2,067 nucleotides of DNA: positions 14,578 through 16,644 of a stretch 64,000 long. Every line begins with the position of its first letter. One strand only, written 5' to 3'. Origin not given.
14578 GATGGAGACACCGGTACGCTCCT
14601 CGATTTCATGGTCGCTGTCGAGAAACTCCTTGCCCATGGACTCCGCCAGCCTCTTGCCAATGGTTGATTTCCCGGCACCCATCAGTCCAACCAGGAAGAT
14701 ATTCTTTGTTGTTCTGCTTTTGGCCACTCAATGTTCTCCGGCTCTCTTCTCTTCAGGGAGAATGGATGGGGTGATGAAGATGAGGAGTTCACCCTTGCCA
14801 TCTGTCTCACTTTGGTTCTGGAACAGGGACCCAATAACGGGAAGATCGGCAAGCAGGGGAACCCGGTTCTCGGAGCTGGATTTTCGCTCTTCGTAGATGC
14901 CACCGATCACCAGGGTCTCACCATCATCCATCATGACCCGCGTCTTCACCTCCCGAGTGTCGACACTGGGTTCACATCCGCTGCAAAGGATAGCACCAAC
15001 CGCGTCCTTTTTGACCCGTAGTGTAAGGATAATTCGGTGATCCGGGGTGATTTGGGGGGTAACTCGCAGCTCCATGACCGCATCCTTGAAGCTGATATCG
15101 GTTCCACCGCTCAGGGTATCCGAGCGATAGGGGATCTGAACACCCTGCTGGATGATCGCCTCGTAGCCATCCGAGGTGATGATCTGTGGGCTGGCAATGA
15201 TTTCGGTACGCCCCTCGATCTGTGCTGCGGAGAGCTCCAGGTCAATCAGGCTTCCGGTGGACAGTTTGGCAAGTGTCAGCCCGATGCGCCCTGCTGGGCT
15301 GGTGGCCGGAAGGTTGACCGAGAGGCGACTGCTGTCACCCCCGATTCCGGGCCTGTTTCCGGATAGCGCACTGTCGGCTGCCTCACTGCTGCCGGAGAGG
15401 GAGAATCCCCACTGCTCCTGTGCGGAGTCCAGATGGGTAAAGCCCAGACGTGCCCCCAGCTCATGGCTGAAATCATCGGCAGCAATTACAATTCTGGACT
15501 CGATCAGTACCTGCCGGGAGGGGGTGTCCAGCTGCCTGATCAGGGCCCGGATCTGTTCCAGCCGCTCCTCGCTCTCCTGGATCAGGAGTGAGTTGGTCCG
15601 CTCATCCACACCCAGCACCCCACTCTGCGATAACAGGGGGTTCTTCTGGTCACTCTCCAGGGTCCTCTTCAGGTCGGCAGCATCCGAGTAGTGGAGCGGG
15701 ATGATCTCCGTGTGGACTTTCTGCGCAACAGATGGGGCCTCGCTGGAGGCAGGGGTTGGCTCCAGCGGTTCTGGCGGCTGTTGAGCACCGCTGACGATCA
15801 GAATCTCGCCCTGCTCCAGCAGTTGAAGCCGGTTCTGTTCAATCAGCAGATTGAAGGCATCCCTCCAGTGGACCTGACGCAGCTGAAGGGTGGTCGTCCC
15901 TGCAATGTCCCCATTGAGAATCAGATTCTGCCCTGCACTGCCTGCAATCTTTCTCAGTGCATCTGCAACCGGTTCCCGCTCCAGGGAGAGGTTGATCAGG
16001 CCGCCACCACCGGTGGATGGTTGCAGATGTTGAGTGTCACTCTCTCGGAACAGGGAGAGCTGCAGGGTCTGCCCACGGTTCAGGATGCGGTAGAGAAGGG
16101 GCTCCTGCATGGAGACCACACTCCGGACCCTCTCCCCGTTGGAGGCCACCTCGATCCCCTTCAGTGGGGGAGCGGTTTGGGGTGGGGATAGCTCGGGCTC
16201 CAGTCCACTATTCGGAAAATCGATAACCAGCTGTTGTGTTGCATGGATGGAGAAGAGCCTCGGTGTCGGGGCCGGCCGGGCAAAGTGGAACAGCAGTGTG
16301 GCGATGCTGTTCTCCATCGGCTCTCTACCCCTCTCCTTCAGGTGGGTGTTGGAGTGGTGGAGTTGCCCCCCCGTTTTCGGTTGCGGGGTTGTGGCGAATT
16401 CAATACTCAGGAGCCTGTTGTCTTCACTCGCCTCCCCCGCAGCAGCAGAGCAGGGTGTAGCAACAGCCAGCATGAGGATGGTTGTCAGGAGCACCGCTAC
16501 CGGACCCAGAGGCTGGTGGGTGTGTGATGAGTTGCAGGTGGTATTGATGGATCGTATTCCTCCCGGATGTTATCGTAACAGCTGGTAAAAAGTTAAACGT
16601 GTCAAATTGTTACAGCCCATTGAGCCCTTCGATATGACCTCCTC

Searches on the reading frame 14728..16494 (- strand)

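Call 101: search_protein_families(library=pfam, proteins=[window:14728-16494:-], max_evalue=0.00001)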
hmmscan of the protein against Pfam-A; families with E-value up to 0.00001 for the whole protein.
window:14728-16494:- (588 aa): 2 families
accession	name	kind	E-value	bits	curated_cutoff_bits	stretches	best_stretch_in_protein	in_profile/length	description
PF00263.26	Secretin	-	2.3e-46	157.9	27.5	1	425-579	3-168/169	Bacterial type II and III secretion system protein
PF03958.22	Secretin_N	-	2.9e-15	56.7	28.2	1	262-328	1-69/69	Bacterial type II/III secretion system short domain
